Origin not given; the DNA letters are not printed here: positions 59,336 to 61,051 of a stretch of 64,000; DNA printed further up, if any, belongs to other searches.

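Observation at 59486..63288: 2-aminophenol-type meta-cleavage operon (ALDH, AmnB, AmnA) with the alpha subunit fused to a RidA deaminase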

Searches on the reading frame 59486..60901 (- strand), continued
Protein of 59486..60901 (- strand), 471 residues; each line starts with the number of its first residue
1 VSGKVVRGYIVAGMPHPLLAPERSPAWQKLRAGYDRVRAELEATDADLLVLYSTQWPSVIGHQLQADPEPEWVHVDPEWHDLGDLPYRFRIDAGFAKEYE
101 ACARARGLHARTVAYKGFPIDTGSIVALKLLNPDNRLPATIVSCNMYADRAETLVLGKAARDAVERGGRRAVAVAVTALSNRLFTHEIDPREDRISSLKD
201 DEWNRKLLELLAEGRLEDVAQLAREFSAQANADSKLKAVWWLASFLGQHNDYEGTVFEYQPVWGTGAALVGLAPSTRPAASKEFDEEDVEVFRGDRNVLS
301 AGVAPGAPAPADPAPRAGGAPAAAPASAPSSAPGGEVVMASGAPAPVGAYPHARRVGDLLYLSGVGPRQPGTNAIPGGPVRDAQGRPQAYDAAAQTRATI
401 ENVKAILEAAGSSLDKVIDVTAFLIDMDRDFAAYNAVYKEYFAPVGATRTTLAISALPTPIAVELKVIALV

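Call 18: find_encoding_contigs(protein=P0009, flank=10000, max_places=3)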
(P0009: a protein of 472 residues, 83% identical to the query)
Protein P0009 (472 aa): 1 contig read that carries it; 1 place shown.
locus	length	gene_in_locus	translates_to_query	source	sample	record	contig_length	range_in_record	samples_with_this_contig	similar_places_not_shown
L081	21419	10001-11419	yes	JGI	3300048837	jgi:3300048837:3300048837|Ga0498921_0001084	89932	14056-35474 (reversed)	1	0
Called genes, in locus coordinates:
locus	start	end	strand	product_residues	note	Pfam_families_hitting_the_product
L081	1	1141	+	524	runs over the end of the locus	PF03796:DnaB_C (faint), PF06745:ATPase, PF08423:Rad51 (faint), PF13191:AAA_16 (faint), PF13481:AAA_25 (faint), PF23442:DUF7125 (faint), PF13401:AAA_22 (weak), PF06745:ATPase, +2 more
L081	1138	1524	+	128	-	PF00072:Response_reg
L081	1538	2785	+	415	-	PF02040:ArsB, PF03600:CitMHS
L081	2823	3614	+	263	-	PF00106:adh_short, PF13561:adh_short_C2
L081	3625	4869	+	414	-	PF00296:Bac_luciferase (weak)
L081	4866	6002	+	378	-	PF06089:Asparaginase_II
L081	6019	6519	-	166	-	-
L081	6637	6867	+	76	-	PF04014:MazE_antitoxin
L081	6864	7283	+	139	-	PF01850:PIN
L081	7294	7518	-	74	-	-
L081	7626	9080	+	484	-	PF00171:Aldedh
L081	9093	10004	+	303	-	PF02900:LigB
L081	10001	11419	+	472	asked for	PF02900:LigB, PF01042:Ribonuc_L-PSP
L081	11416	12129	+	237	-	PF10677:DUF2490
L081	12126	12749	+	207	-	PF04199:Cyclase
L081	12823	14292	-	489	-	-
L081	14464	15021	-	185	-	PF00645:zf-PARP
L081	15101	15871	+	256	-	PF05742:TANGO2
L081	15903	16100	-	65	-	-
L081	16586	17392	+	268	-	PF13649:Methyltransf_25 (weak)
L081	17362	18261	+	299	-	PF12146:Hydrolase_4 (weak), PF00561:Abhydrolase_1, PF12697:Abhydrolase_6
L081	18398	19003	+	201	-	-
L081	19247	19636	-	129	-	PF00856:SET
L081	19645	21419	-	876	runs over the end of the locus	PF12704:MacB_PCD, PF02687:FtsX, PF12704:MacB_PCD (weak), PF02687:FtsX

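Call 33: find_encoding_contigs(protein=P0006, flank=10000, max_places=2)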
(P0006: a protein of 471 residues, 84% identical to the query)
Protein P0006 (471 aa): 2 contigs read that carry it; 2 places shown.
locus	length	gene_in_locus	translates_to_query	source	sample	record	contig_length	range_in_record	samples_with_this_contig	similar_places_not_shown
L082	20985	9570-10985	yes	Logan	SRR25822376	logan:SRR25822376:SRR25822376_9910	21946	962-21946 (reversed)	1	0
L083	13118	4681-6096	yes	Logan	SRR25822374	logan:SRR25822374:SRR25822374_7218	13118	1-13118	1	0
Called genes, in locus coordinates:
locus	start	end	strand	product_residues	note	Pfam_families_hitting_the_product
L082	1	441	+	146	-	?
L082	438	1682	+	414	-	PF02040:ArsB, PF03600:CitMHS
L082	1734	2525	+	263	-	PF23441:SDR (weak), PF00106:adh_short, PF13561:adh_short_C2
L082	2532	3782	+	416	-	PF00296:Bac_luciferase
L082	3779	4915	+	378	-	PF06089:Asparaginase_II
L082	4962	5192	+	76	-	PF04014:MazE_antitoxin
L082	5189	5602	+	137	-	PF01850:PIN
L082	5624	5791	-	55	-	-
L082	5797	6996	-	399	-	PF01839:FG-GAP (faint), PF13517:FG-GAP_3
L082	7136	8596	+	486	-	PF00171:Aldedh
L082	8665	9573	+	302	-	PF02900:LigB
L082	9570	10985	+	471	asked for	PF02900:LigB, PF01042:Ribonuc_L-PSP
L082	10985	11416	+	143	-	-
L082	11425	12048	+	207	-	PF04199:Cyclase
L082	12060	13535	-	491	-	-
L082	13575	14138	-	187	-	PF00645:zf-PARP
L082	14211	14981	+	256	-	PF05742:TANGO2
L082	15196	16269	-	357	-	-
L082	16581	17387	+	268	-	-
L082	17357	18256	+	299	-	PF00561:Abhydrolase_1, PF12146:Hydrolase_4 (faint), PF12697:Abhydrolase_6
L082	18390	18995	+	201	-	-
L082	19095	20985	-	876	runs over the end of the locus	PF12704:MacB_PCD, PF02687:FtsX, PF12704:MacB_PCD (weak), PF02687:FtsX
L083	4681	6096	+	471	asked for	PF02900:LigB, PF01042:Ribonuc_L-PSP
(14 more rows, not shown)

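Call 34: find_encoding_contigs(protein=P0067, flank=10000, max_places=2)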
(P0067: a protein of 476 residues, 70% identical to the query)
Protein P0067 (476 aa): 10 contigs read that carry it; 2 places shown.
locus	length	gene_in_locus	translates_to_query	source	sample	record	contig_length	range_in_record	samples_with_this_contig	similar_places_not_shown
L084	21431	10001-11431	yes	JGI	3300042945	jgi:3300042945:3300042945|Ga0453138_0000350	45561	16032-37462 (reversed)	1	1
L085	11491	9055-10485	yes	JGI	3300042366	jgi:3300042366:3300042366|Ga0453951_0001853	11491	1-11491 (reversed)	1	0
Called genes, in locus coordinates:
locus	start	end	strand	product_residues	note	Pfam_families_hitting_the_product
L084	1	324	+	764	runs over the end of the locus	PF00069:Pkinase, PF07714:PK_Tyr_Ser-Thr, PF03109:ABC1 (weak)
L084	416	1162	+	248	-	-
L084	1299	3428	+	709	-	PF00082:Peptidase_S8 (weak)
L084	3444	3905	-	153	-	PF13279:4HBT_2, PF03061:4HBT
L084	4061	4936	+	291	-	-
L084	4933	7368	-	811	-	PF00580:UvrD-helicase, PF13245:AAA_19, PF13361:UvrD_C, PF00929:RNase_T, PF13538:UvrD_C_2 (weak)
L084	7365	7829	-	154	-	PF00583:Acetyltransf_1, PF13508:Acetyltransf_7 (weak)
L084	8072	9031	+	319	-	PF04542:Sigma70_r2, PF04545:Sigma70_r4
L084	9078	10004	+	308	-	PF02900:LigB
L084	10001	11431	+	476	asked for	PF02900:LigB, PF01042:Ribonuc_L-PSP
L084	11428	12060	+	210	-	PF04199:Cyclase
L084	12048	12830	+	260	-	-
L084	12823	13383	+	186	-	PF07638:Sigma70_ECF (faint), PF04542:Sigma70_r2, PF08281:Sigma70_r4_2, PF04545:Sigma70_r4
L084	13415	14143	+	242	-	-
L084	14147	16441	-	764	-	PF00069:Pkinase, PF07714:PK_Tyr_Ser-Thr, PF03781:FGE-sulfatase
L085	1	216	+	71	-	?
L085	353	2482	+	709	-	PF00082:Peptidase_S8 (weak)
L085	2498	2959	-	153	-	PF13279:4HBT_2, PF03061:4HBT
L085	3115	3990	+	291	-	-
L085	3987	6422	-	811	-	PF00580:UvrD-helicase, PF13245:AAA_19, PF13361:UvrD_C, PF00929:RNase_T, PF13538:UvrD_C_2 (weak)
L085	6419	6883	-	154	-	PF00583:Acetyltransf_1, PF13508:Acetyltransf_7 (weak)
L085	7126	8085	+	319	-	PF04542:Sigma70_r2, PF04545:Sigma70_r4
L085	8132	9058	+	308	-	PF02900:LigB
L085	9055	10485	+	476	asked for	PF02900:LigB, PF01042:Ribonuc_L-PSP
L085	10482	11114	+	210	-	PF04199:Cyclase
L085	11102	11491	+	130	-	?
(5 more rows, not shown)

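Call 36: search_solved_structures(query=L082:2532-3782:+, max_evalue=0.01)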
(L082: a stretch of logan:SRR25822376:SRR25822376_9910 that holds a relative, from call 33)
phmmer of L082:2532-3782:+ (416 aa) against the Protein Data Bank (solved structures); distinct sequences matched with E-value up to 0.01: 0.

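Call 37: search_solved_structures(query=L082:3779-4915:+, max_evalue=0.01)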
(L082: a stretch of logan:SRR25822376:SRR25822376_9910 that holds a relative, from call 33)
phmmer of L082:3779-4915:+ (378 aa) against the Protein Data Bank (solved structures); distinct sequences matched with E-value up to 0.01: 14.
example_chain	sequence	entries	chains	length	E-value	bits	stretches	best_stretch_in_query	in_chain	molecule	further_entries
8cly_AAA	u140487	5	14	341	6e-19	71.1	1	50-307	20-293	Putative L-asparaginase II protein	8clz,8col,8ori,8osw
9thy_A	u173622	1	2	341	2e-18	69.4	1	52-307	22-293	L-asparaginase II protein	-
7os3_AAA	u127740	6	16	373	3.3e-16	62.1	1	47-293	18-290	L-asparaginase II protein | L-asparaginase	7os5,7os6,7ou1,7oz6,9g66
9g67_A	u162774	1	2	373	5e-16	61.5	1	47-293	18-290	L-asparaginase II protein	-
8rud_A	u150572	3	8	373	6.7e-16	61.1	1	47-293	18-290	L-asparaginase II protein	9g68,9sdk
9qcu_A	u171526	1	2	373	8.8e-16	60.7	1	47-293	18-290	L-asparaginase II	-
9qcy_A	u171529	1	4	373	8.9e-16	60.7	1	47-293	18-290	L-asparaginase II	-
9qct_A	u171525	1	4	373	1.8e-15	59.7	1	47-293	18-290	L-asparaginase II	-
9qcz_A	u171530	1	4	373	2.1e-15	59.4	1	47-293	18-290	L-asparaginase II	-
8ruf_A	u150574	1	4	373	4.4e-15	58.4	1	47-293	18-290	L-asparaginase II protein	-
8rua_A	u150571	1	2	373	5.2e-15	58.2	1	47-293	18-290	L-asparaginase II protein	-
8rug_A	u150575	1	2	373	6e-15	58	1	47-293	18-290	L-asparaginase II protein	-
8rue_A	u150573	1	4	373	8e-15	57.6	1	47-293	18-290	L-asparaginase II protein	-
9qcw_A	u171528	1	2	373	1.3e-14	56.9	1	47-293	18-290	L-asparaginase II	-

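Call 52: search_protein_families(library=ncbifam, proteins=[L082:2532-3782:+, L082:3779-4915:+, L082:1734-2525:+, L082:438-1682:+, L082:10985-11416:+, L082:11425-12048:+], max_evalue=0.001)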
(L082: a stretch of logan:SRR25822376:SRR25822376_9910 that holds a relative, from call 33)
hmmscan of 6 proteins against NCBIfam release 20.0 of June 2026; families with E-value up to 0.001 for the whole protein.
L082:2532-3782:+ (416 aa): 1 family
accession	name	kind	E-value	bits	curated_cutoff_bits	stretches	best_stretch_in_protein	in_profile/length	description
TIGR04027.1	LLM_KPN_01858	hypoth_equivalog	1.1e-05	24.5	412.9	1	19-148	15-119/326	putative FMN-dependent luciferase-like monooxygenase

L082:3779-4915:+ (378 aa): 0 families

L082:1734-2525:+ (263 aa): 212 families (the best 25 are shown)
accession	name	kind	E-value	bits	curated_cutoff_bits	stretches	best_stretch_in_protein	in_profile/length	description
NF006212.0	PRK08339.1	equivalog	9e-58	195.9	339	1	4-262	3-261/263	short chain dehydrogenase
NF005559.1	PRK07231.1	subfamily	1.1e-47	162.6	215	1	7-260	2-248/249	glucose 1-dehydrogenase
NF009466.0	PRK12826.1-2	subfamily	2.4e-39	135.3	222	1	10-259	4-244/248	3-oxoacyl-ACP reductase FabG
NF004778.0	PRK06124.1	equivalog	3e-39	135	303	1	6-259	8-252/256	SDR family oxidoreductase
NF005095.0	PRK06523.1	subfamily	1.3e-38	133.1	231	1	2-261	3-259/261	oxidoreductase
NF009468.0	PRK12826.1-4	equivalog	3.2e-38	131.9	318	1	5-260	3-248/256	SDR family oxidoreductase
NF004779.0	PRK06125.1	subfamily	4.3e-38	131.3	261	1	4-259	2-253/259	short-chain dehydrogenase/reductase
NF005873.0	PRK07814.1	equivalog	1.6e-36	126.1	346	1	6-258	7-250/263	SDR family oxidoreductase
NF004197.0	PRK05653.1-1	equivalog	3e-36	125.3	332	1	4-258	2-245/249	3-oxoacyl-ACP reductase FabG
NF004198.0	PRK05653.1-3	equivalog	2e-35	122.4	296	1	6-259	4-246/248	3-oxoacyl-ACP reductase FabG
NF005446.0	PRK07035.1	equivalog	6.3e-35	120.7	373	1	6-260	8-254/255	SDR family oxidoreductase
TIGR01830.1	3oxo_ACP_reduc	equivalog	8.3e-34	117.3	297.75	1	12-258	1-237/239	3-oxoacyl-[acyl-carrier-protein] reductase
NF052558.1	MBtsdlDhBudC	equivalog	3.3e-33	115.3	270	1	9-259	3-241/250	meso-2,3-butanediol dehydrogenase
TIGR03206.1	benzo_BadH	equivalog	4.1e-33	114.8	431.2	1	9-258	3-247/250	2-hydroxycyclohexanecarboxyl-CoA dehydrogenase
NF005893.0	PRK07856.1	equivalog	2.3e-32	112.3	255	1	4-258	4-240/255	SDR family oxidoreductase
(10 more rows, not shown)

L082:438-1682:+ (414 aa): 7 families
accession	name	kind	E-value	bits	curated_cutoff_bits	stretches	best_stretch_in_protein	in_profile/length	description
NF040989.1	MamN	equivalog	1.1e-30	106.7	500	1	3-294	4-305/437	magnetosome biogenesis transporter MamN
NF011980.0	PRK15445.1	subfamily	9.8e-29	100.6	457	1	2-403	2-419/430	arsenical efflux pump membrane protein ArsB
TIGR00935.1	2a45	subfamily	8.9e-24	84.4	415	1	4-402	2-416/426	arsenite/antimonite efflux transporter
NF033877.0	arsB_Sta_pI258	exception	2.1e-22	79.9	760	1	1-291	1-304/429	arsenite efflux transporter membrane subunit ArsB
TIGR00785.1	dass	subfamily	2.4e-14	52.9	198.6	2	135-290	152-323/444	DASS family sodium-coupled anion symporter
NF038006.1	NhaD_1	equivalog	1.5e-05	24.2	80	0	262-392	281-399/405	sodium:proton antiporter NhaD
NF007093.0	PRK09547.1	equivalog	0.00023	20.4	640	1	141-186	209-254/517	sodium/proton antiporter NhaB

L082:10985-11416:+ (143 aa): 0 families

L082:11425-12048:+ (207 aa): 1 family
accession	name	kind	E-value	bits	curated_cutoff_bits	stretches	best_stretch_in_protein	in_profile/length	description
TIGR03035.1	trp_arylform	equivalog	5.3e-59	199.7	223.05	1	3-204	1-203/206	arylformamidase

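Call 54: find_homologous_proteins(query=L082:2532-3782:+, max_evalue=0.00001)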
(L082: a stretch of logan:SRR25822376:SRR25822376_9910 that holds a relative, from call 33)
Query L082:2532-3782:+ (416 aa): 5317 proteins with E <= 0.00001 among 8000 candidates; the best 120 are listed.
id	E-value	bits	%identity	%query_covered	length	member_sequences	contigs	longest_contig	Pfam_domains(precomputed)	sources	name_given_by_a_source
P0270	1.4e-282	955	100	100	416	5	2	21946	PF00296.27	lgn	-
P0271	1.8e-242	822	85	98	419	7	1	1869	PF00296.27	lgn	-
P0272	1.7e-241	819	85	99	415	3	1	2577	PF00296.27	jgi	jgi:alkanesulfonate monooxygenase SsuD/methylene tetrahydromethanopterin reductase-like flavin-depen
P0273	5.0e-240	814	85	98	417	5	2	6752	PF00296.27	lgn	-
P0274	3.4e-234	795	83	99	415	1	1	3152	PF00296.27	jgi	jgi:alkanesulfonate monooxygenase SsuD/methylene tetrahydromethanopterin reductase-like flavin-depen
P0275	2.2e-208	710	76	98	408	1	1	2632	PF00296.27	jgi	jgi:alkanesulfonate monooxygenase SsuD/methylene tetrahydromethanopterin reductase-like flavin-depen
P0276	3.0e-208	710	76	98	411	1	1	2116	PF00296.27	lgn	-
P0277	2.4e-207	707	76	98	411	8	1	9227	PF00296.27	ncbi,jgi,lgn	jgi:alkanesulfonate monooxygenase SsuD/methylene tetrahydromethanopterin reductase-like flavin-depen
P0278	6.9e-205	699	75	98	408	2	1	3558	PF00296.27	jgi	jgi:alkanesulfonate monooxygenase SsuD/methylene tetrahydromethanopterin reductase-like flavin-depen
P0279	1.7e-201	687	73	98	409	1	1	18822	PF00296.27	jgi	jgi:luciferase-like monooxygenase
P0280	4.8e-201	686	72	98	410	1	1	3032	PF00296.27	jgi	jgi:alkanesulfonate monooxygenase SsuD/methylene tetrahydromethanopterin reductase-like flavin-depen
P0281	1.4e-199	681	73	98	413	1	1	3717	PF00296.27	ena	-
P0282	9.5e-199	678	73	98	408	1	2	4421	PF00296.27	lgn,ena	-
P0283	9.9e-199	678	72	98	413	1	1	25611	PF00296.27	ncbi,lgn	-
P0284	1.1e-198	678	73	98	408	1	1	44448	PF00296.27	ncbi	-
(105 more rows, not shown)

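Call 64: predict_structure(alignment_id=A1)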
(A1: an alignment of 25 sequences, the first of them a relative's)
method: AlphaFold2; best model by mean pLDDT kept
length: 416 residues; sequences in the alignment: 25
mean_pLDDT: 86.0   pTM: 0.86
mean pLDDT of the five models: 86.0, 85.4, 85.3, 85.1, 82.8
residues with pLDDT >= 90: 247; 70-90: 104; 50-70: 63; < 50: 2
segments of 3 or more residues with pLDDT < 50: none
pLDDT, mean of each block of 10 residues (from residue 1): 87 70 89 97 80 60 56 82 96 81 84 92 94 71 79 93 90 93 95 94 96 94 93 83 87 91 79 87 94 93 92 95 87 68 75 94 93 87 81 97 94 56
secondary structure, 60 per line:
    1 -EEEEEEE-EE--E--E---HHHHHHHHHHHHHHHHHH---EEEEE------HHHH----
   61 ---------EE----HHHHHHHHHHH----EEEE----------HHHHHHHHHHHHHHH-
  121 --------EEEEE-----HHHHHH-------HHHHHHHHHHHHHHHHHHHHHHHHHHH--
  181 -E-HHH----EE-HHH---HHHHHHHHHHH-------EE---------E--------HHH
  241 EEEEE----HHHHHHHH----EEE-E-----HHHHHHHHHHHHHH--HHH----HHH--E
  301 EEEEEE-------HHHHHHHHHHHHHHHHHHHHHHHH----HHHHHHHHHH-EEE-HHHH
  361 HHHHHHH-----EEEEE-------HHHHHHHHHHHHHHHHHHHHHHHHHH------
elements in order: E2-8 H21-38 E42-46 H53-56 H76-86 E91-94 H105-119 E129-133 H139-144 H152-178 H200-210 E241-245 H250-257 E262-264 H272-285 E300-306 H314-337 H342-351 E353-355 H357-367 E373-377 H385-410

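Call 66: predict_structure(alignment_id=A2)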
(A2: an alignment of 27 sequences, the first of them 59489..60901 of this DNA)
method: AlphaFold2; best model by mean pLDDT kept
length: 471 residues; sequences in the alignment: 27
mean_pLDDT: 81.1   pTM: 0.67
mean pLDDT of the five models: 81.1, 79.7, 77.7, 76.8, 75.7
residues with pLDDT >= 90: 215; 70-90: 156; 50-70: 49; < 50: 51
segments of 3 or more residues with pLDDT < 50: 16-19, 77-79, 295-334
pLDDT, mean of each block of 10 residues (from residue 1): 91 62 81 95 97 82 86 57 75 96 93 68 84 94 87 95 97 93 69 76 92 92 83 88 90 94 82 83 54 45 34 35 34 67 82 86 93 94 91 97 97 92 89 94 75 78 93 88
secondary structure, 60 per line:
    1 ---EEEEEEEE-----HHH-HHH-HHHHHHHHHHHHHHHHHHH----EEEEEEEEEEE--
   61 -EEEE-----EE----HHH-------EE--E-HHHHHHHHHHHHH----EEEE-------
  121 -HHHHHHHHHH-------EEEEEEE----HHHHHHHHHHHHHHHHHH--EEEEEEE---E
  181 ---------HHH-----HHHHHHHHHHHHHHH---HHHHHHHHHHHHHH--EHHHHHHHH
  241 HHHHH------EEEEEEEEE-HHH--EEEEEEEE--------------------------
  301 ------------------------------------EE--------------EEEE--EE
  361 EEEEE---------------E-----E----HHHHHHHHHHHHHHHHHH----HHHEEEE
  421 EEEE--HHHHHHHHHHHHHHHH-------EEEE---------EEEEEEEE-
elements in order: E4-11 H25-43 E48-58 E62-65 H93-105 E110-113 H122-131 E139-145 H150-167 E170-176 H198-212 H216-229 H233-245 E252-260 E267-274 E353-356 E359-365 H392-409 E417-424 H427-442 E450-453 E463-470
